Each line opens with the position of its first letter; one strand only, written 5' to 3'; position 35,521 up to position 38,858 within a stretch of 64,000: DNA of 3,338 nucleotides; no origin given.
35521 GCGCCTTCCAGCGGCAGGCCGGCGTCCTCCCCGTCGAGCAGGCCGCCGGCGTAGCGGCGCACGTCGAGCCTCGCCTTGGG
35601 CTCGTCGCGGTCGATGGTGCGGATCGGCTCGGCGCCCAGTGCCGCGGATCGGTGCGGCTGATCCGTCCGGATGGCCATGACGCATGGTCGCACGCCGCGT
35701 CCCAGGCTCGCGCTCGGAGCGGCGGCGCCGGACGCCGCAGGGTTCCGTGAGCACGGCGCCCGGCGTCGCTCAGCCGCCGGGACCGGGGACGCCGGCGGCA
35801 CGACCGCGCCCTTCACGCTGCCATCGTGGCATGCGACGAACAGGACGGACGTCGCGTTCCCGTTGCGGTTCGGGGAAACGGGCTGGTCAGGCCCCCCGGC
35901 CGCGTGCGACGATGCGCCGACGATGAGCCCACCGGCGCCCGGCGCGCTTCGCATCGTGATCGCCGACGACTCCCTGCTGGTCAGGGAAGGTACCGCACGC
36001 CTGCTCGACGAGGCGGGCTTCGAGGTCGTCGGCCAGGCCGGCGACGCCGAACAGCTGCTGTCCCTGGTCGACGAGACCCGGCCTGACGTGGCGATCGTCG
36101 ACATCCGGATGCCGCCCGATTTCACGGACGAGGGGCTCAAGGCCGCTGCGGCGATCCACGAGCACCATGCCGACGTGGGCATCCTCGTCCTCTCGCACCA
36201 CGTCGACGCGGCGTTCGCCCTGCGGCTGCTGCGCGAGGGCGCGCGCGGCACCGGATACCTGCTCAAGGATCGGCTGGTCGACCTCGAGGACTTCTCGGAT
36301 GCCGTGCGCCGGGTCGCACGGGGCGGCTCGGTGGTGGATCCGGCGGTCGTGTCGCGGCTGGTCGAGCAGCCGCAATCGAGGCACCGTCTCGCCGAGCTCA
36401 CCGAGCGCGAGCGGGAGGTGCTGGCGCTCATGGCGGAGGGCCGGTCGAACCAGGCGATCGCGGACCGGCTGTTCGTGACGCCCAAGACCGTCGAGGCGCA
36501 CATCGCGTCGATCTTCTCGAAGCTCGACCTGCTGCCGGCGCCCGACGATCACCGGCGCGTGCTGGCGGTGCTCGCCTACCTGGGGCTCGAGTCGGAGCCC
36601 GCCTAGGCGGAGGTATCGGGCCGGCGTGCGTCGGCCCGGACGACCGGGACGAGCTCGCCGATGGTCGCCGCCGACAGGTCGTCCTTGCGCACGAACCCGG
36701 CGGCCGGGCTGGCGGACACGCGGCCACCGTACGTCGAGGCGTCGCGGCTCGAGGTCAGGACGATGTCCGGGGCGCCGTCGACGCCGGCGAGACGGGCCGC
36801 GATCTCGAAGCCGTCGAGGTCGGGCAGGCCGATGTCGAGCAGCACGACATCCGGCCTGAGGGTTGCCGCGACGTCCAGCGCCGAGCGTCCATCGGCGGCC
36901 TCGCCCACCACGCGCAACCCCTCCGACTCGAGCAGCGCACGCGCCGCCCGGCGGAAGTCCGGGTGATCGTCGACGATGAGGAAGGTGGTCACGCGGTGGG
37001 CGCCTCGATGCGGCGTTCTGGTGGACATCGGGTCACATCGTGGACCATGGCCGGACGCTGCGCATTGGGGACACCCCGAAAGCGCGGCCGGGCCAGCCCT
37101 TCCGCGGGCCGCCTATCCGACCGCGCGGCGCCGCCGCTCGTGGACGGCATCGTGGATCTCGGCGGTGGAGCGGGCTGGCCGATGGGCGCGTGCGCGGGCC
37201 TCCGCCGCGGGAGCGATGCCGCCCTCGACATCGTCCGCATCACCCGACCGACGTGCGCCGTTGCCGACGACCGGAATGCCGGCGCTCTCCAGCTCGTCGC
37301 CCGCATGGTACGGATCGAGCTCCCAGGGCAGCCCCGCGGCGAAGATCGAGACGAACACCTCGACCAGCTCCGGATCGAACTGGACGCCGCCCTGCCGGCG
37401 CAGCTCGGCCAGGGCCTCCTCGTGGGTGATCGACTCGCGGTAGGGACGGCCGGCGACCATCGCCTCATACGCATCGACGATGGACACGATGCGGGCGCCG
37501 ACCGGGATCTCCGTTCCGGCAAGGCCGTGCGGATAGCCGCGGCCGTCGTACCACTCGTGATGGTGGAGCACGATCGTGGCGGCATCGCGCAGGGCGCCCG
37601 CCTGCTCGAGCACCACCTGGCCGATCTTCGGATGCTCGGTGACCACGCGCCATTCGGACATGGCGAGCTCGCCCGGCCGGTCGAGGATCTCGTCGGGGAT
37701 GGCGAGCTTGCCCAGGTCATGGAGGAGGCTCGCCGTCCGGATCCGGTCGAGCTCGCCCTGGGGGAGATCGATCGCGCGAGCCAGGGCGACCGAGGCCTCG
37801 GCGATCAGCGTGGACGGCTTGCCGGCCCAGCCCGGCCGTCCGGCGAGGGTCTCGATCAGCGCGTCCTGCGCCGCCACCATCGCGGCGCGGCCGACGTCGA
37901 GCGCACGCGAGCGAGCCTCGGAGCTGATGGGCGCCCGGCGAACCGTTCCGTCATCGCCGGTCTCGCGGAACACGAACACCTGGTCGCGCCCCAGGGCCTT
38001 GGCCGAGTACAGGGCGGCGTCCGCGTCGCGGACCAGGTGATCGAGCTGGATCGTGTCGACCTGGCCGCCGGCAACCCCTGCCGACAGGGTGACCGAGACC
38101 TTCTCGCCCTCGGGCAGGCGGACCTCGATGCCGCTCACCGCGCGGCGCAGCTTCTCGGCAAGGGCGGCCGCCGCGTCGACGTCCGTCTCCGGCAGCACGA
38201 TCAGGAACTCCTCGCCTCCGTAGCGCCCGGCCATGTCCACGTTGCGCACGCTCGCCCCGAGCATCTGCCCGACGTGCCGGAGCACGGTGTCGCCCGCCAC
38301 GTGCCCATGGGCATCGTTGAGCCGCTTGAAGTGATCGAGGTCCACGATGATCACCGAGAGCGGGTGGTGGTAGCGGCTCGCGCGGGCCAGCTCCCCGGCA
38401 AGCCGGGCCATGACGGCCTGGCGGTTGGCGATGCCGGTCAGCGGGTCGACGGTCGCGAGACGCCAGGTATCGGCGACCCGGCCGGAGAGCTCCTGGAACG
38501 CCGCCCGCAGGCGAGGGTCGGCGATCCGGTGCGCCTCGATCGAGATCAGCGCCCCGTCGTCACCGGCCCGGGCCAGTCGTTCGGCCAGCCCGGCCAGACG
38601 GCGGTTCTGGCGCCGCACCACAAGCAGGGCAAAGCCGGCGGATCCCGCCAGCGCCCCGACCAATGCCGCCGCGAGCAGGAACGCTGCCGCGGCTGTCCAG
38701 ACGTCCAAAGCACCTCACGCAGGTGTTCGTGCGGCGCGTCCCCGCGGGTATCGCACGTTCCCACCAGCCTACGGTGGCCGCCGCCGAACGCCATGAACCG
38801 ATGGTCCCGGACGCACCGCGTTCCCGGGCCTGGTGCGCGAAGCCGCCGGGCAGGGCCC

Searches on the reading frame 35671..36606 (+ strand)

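Call 78: search_protein_families(library=pfam, proteins=[window:35671-36606:+], max_evalue=0.0001)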
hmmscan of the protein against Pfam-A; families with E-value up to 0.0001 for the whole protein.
window:35671-36606:+ (311 aa): 3 families
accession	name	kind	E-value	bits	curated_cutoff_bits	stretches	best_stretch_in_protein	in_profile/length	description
PF00072.30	Response_reg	-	9.3e-18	64.9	30.2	1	95-200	1-100/111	Response regulator receiver domain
PF00196.25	GerE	-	2.5e-16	59.5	23.5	1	242-286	2-46/57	Bacterial regulatory proteins, luxR family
PF08281.18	Sigma70_r4_2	-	8.2e-07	29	25.7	1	238-279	6-48/54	Sigma-70, region 4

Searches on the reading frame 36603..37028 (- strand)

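Call 78: search_protein_families(library=pfam, proteins=[window:36603-37028:-], max_evalue=0.0001)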
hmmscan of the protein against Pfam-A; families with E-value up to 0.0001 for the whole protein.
window:36603-37028:- (141 aa): 1 family
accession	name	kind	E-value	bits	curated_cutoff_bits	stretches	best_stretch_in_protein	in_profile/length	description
PF00072.30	Response_reg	-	2.1e-21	76.6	30.2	1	17-116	2-100/111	Response regulator receiver domain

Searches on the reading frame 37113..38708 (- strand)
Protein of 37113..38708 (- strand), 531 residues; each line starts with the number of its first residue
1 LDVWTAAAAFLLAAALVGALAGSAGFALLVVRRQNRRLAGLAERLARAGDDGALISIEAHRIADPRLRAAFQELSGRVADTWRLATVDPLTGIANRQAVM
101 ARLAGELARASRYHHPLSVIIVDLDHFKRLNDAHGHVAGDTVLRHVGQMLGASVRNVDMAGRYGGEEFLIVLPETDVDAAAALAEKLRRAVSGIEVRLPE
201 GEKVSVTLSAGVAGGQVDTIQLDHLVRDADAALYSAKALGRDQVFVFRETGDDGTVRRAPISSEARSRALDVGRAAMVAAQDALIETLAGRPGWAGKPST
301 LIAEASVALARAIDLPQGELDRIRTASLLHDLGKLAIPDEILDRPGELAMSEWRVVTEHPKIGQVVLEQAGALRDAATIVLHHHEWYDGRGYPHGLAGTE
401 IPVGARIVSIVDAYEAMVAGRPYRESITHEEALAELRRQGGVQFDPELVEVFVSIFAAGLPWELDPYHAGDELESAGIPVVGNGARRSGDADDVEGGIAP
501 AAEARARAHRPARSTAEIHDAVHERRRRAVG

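Call 78: search_protein_families(library=pfam, proteins=[window:37113-38708:-], max_evalue=0.0001)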
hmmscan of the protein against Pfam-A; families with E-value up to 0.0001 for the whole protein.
window:37113-38708:- (531 aa): 3 families
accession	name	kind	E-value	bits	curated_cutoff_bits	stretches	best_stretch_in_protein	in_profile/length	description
PF00990.26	GGDEF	-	1.5e-43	148.8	23.8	1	85-243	1-161/161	Diguanylate cyclase, GGDEF domain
PF13487.12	HD_5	-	1.1e-39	136.4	27.2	1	284-448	3-170/170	HD domain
PF01966.28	HD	-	3.9e-16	59.8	22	1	306-417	12-116/116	HD domain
